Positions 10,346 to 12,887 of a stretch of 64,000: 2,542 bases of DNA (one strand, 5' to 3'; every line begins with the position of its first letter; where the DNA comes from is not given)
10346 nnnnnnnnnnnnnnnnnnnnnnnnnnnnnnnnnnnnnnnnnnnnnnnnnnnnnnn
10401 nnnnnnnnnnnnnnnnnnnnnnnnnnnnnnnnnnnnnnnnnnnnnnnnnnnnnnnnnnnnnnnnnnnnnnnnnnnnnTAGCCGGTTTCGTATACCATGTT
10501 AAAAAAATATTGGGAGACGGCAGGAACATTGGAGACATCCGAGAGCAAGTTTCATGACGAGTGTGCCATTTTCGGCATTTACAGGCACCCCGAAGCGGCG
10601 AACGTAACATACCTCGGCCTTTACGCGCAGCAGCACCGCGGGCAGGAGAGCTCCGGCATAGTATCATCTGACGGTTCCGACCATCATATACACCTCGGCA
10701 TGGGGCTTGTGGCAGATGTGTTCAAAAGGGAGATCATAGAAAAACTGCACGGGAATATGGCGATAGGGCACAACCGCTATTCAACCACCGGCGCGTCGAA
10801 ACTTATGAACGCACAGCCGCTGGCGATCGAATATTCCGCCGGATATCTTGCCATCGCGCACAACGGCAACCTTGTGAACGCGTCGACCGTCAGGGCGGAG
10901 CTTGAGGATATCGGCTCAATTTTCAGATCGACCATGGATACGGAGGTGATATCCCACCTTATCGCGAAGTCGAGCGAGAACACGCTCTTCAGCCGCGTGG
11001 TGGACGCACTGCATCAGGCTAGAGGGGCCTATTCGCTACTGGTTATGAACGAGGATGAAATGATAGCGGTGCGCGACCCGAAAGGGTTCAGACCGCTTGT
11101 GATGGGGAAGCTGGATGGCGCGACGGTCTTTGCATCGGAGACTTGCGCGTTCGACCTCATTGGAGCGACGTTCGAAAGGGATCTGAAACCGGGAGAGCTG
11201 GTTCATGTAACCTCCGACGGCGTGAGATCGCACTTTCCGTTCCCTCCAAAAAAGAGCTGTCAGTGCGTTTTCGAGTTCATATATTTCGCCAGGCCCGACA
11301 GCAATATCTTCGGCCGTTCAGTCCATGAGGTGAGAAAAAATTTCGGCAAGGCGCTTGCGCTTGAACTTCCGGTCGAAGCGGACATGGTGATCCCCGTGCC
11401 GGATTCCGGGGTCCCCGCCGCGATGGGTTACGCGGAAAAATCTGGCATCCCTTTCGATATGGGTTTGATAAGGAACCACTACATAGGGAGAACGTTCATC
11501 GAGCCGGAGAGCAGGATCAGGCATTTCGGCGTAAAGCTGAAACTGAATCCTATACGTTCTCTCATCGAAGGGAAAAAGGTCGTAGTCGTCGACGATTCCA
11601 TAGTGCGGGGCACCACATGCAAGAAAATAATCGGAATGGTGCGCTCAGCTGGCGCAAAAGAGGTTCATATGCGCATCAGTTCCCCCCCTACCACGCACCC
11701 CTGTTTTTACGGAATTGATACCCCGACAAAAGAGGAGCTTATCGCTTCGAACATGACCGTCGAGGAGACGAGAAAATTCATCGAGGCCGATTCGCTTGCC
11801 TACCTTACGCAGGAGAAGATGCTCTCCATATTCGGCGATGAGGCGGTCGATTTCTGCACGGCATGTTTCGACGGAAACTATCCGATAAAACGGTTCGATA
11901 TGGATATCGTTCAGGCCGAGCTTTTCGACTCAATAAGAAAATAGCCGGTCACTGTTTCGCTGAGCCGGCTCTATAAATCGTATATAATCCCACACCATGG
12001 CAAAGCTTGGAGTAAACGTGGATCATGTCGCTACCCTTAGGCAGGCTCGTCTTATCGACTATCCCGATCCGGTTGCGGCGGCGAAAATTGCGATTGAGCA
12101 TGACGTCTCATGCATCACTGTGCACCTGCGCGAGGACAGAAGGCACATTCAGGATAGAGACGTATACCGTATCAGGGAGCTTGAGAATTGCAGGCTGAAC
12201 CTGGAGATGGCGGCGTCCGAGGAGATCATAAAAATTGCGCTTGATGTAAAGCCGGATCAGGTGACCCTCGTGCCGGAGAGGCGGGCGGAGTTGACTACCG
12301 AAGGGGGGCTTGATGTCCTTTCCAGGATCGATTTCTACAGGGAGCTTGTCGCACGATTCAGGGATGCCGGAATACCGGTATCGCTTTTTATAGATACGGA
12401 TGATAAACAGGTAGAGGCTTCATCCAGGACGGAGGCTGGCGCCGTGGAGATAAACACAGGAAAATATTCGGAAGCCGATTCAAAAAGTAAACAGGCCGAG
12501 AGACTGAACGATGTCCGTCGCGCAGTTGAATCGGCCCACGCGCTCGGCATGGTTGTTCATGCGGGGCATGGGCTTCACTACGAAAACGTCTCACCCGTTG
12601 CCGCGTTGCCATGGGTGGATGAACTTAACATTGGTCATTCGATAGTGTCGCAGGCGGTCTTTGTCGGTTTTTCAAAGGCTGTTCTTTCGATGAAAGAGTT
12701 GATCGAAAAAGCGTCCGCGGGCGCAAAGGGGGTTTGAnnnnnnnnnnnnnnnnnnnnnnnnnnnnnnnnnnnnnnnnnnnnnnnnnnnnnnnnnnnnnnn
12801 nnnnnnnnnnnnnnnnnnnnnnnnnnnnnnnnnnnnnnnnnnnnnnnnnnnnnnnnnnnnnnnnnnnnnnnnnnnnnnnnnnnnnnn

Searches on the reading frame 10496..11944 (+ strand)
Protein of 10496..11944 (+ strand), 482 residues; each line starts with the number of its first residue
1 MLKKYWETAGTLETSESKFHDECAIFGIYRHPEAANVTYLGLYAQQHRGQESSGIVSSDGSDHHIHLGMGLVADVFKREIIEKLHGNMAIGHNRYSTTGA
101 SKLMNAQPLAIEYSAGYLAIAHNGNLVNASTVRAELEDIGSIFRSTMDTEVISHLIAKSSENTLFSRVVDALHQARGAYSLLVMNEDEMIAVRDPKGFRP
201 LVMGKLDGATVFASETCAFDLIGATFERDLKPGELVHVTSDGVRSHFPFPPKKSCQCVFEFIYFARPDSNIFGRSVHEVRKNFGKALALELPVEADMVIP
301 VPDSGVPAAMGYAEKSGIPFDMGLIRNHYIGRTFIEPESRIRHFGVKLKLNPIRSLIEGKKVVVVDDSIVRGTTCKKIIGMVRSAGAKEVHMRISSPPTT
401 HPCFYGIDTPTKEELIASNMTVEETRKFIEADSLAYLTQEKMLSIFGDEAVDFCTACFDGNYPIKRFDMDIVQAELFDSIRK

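Call 3: search_protein_families(library=pfam, proteins=[window:10496-11944:+])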
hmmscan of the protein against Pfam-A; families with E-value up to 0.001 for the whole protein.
window:10496-11944:+ (482 aa): 4 families
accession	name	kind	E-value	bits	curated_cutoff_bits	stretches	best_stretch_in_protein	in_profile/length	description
PF13522.11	GATase_6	-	5.8e-20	72.1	27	1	85-215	9-130/130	Glutamine amidotransferase domain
PF13537.11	GATase_7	-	6.7e-19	68.6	25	1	104-219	11-121/123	Glutamine amidotransferase domain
PF00156.33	Pribosyltran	-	7.1e-09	35.6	26.3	1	279-391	15-119/158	Phosphoribosyl transferase domain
PF13230.11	GATase_4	-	2e-05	24.1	23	1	83-142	68-128/272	Glutamine amidotransferases class-II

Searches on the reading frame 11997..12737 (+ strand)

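Call 3: search_protein_families(library=pfam, proteins=[window:11997-12737:+])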
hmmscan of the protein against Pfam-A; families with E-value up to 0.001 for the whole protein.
window:11997-12737:+ (246 aa): 1 family
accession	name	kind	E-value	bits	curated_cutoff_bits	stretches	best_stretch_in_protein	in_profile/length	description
PF03740.19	PdxJ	-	8.1e-94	313.5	24.5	1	3-236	1-234/234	Pyridoxal phosphate biosynthesis protein PdxJ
